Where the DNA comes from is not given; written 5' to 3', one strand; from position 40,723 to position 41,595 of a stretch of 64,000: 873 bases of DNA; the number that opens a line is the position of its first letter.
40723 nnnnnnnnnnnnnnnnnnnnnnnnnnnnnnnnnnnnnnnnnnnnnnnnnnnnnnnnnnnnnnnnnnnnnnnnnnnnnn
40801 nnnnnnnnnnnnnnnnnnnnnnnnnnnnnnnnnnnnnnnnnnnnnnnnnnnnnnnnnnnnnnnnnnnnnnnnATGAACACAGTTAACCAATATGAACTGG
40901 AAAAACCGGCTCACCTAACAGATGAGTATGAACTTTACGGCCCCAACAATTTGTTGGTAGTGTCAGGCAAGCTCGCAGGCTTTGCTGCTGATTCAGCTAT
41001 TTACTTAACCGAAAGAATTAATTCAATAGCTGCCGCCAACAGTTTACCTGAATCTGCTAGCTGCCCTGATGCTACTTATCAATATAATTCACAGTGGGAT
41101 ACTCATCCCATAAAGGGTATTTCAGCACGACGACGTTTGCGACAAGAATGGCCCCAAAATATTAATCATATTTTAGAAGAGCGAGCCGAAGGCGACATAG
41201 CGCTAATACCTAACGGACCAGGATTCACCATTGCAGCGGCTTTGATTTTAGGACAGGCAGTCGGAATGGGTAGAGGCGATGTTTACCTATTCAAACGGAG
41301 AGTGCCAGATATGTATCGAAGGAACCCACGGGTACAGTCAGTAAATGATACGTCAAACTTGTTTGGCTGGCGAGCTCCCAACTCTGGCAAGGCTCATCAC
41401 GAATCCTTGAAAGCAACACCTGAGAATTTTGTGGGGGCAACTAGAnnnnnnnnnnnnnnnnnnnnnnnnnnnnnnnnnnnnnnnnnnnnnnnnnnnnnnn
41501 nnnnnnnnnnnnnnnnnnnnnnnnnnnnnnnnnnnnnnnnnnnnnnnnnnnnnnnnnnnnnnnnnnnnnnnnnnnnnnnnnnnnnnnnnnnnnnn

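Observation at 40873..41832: Two-ORF insertion (191 aa + 103 aa) between gamma and beta subunit genes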

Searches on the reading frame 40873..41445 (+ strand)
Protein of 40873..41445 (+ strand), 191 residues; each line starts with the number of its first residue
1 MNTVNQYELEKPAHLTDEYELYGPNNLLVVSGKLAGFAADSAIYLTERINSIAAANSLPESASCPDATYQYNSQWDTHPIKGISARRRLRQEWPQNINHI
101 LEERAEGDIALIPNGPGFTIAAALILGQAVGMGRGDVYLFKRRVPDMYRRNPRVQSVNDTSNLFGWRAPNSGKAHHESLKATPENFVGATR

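Call 3: search_protein_families(library=pfam, proteins=[window:40873-41445:+], max_evalue=1)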
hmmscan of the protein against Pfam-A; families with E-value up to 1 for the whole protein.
window:40873-41445:+ (191 aa): 0 families

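Call 4: search_protein_families(library=ncbifam, proteins=[window:40873-41445:+], max_evalue=1)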
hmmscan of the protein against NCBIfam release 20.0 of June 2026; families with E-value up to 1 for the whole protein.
window:40873-41445:+ (191 aa): 1 family
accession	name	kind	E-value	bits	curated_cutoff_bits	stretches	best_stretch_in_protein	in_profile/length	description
TIGR04126.1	PGF_CTERM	domain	0.081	12.6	24.5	1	114-125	4-15/28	PGF-CTERM sorting domain-containing protein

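Call 5: find_homologous_proteins(query=window:40873-41445:+, max_evalue=0.01)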
Query window:40873-41445:+ (191 aa): 1 proteins with E <= 0.01 among 366 candidates.
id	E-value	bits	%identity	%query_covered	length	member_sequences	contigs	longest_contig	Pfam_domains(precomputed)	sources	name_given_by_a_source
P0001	5.6e-125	432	100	100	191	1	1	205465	-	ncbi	-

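Call 7: find_encoding_contigs(protein=P0001, flank=10000, max_places=6)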
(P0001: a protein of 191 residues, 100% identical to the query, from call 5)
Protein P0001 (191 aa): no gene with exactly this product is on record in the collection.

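Call 39: predict_structure(protein=window:40873-41445:+)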
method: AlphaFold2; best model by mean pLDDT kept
length: 191 residues; sequences in the alignment: 1
mean_pLDDT: 38.4   pTM: 0.36
mean pLDDT of the five models: 38.4, 34.5, 34.0, 31.9, 25.8
residues with pLDDT >= 90: 0; 70-90: 0; 50-70: 42; < 50: 149
segments of 3 or more residues with pLDDT < 50: 1-27, 60-109, 129-136, 139-191
pLDDT, mean of each block of 10 residues (from residue 1): 23 27 44 55 56 56 35 26 37 39 45 49 50 46 30 26 34 27 25 23
secondary structure, 60 per line:
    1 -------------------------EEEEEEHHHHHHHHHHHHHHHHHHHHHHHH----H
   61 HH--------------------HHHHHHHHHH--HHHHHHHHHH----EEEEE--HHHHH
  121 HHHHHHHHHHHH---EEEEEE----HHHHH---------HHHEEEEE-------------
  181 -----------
elements in order: E26-31 H32-55 H83-92 H95-104 E109-113 H116-132 E136-141 H146-150 E163-167

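Call 43: search_protein_representatives(protein=window:40873-41445:+)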
Query: 191 residues. Proteins with E-value up to 0.001 (for the whole library): 4; up to 1e-10: 1; up to 1e-30: 1. The best 4 are listed.
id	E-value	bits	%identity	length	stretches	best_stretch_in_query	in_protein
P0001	1.8e-125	432.1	100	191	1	1-191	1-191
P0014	5.8e-06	42.4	30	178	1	9-171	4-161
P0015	1.1e-04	38.3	26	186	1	6-182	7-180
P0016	5.1e-04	36.1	48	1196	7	12-36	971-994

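Call 45: find_encoding_contigs(protein=P0014, flank=6000, max_places=4)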
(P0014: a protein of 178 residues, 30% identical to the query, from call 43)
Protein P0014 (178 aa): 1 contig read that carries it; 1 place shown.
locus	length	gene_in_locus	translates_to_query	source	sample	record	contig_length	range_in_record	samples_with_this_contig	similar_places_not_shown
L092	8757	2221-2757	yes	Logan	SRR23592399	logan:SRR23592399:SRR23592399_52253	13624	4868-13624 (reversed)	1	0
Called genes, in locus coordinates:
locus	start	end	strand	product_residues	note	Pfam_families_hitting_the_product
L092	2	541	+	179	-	?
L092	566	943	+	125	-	-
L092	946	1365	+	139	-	-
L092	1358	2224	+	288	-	PF00231:ATP-synt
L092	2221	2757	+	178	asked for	-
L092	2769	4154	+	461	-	PF02874:ATP-synt_ab_N, PF00006:ATP-synt_ab, PF22919:ATP-synt_VA_C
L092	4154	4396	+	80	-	-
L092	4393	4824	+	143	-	PF02823:ATP-synt_DE_N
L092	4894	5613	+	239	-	PF00230:MIP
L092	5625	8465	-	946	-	PF00580:UvrD-helicase, PF13245:AAA_19, PF21445:ADDB_N, PF13361:UvrD_C, PF13538:UvrD_C_2 (faint), PF12705:PDDEXK_1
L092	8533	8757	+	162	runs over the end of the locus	-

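Call 46: find_encoding_contigs(protein=P0015, flank=6000, max_places=4)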
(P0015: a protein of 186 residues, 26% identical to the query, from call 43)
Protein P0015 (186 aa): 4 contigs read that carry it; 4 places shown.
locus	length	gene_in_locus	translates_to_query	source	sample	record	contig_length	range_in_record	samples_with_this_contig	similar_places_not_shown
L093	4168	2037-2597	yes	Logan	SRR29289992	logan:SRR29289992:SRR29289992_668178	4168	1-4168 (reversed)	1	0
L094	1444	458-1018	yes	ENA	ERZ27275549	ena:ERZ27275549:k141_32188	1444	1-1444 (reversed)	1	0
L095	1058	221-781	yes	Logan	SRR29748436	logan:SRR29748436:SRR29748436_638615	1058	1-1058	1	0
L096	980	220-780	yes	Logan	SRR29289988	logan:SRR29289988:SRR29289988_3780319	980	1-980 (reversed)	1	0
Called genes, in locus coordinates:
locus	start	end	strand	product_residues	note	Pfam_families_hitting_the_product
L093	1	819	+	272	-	?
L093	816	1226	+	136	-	-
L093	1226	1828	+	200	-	-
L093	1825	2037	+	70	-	-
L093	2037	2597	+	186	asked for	-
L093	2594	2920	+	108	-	-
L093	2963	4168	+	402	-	?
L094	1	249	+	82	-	?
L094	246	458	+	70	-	-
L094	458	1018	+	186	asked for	-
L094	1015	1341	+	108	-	-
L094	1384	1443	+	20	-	?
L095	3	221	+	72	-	?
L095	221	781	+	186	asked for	-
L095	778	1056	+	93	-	?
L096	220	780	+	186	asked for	-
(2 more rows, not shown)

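Call 49: find_related_loci(query=A2, collection=metagenome_contigs, flank=4000)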
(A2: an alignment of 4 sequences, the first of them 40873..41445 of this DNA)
Query A2 (191 aa) in metagenome_contigs; peptide patterns used: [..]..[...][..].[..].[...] (x = any residue, [..] = any of these).
123 stretches matched a pattern, but none encodes a relative of the query by tblastn (E <= 1e-3).

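Call 50: search_solved_structures(query=A2, max_evalue=10)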
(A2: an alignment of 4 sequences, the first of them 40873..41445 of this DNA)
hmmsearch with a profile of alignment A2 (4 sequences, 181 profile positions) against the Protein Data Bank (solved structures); distinct sequences matched with E-value up to 10: 1.
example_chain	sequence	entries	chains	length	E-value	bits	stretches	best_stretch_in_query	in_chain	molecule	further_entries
6dnl_A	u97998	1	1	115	1.4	11.8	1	9-37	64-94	Thiol:disulfide interchange protein DsbD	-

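Call 58: search_protein_families(library=phrogs, proteins=[window:40873-41445:+, P0014, P0015], max_evalue=0.1)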
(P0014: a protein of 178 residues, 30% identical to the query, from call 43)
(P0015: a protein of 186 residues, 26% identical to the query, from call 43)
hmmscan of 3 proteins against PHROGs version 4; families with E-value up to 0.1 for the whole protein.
window:40873-41445:+ (191 aa): 0 families

P0014 (178 aa): 0 families

P0015 (186 aa): 0 families

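Call 59: search_protein_families(library=padloc, proteins=[window:40873-41445:+, P0014, P0015], max_evalue=0.1)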
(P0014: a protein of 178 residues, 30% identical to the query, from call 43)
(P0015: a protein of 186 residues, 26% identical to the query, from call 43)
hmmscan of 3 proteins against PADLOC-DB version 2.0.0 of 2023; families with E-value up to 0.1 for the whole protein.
window:40873-41445:+ (191 aa): 0 families

P0014 (178 aa): 0 families

P0015 (186 aa): 0 families

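Call 60: search_protein_families(library=pfam, proteins=[P0014, P0015], max_evalue=0.1)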
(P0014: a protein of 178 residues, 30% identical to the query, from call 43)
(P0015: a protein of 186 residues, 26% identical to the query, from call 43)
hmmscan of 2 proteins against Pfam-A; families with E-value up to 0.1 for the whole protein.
P0014 (178 aa): 0 families

P0015 (186 aa): 0 families

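Call 61: predict_structure(alignment_id=A3)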
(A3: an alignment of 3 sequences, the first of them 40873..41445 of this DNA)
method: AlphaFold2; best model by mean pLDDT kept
length: 191 residues; sequences in the alignment: 3
mean_pLDDT: 40.7   pTM: 0.26
mean pLDDT of the five models: 40.7, 36.0, 34.4, 34.3, 32.6
residues with pLDDT >= 90: 0; 70-90: 0; 50-70: 13; < 50: 178
segments of 3 or more residues with pLDDT < 50: 1-11, 20-121, 126-128, 130-166, 169-191
pLDDT, mean of each block of 10 residues (from residue 1): 31 55 40 33 41 39 35 39 45 45 44 40 49 41 36 39 46 43 34 27
secondary structure, 60 per line:
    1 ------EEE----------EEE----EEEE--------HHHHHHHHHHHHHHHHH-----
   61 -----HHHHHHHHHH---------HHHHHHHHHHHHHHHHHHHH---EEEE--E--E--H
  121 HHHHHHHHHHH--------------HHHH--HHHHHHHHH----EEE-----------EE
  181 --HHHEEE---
elements in order: E7-9 E20-22 E27-30 H39-55 H66-75 H85-104 E108-111 H120-131 H146-149 H152-160 E165-167 E186-188

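Call 70: search_protein_families(library=pfam, alignment_id=A4, max_evalue=0.001)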
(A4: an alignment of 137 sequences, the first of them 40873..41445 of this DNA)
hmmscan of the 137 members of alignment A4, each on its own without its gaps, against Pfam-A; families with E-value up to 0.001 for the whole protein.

A. member 1, window:40873-41445:+ (191 aa): 0 families

B. families by the number of members that match (of 137 scanned): 3 families
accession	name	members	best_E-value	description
PF05635.17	23S_rRNA_IVP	4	4.1e-37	23S rRNA-intervening sequence protein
PF02874.29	ATP-synt_ab_N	1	4.3e-07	ATP synthase alpha/beta family, beta-barrel domain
PF22296.2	bAvd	1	5.3e-06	bAvd-like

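Call 80: find_encoding_contigs(protein=P0016, flank=8000, max_places=3)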
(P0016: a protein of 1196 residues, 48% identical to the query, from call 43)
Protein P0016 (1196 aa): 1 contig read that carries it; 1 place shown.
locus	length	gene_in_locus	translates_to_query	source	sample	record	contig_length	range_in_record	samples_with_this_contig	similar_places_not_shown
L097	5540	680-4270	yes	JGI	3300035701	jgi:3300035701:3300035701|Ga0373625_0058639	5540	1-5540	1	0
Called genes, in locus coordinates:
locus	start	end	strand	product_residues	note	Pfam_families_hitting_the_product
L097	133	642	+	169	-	PF01833:TIG (weak)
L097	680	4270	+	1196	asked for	-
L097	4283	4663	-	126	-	PF07486:Hydrolase_2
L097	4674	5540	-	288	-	?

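Call 86: find_related_loci(query=A2, collection=viral_contigs, flank=3000)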
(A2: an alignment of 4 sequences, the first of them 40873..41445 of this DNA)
Query A2 (191 aa) in viral_contigs; peptide patterns used: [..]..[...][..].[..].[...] (x = any residue, [..] = any of these).
7 stretches matched a pattern, but none encodes a relative of the query by tblastn (E <= 1e-3).
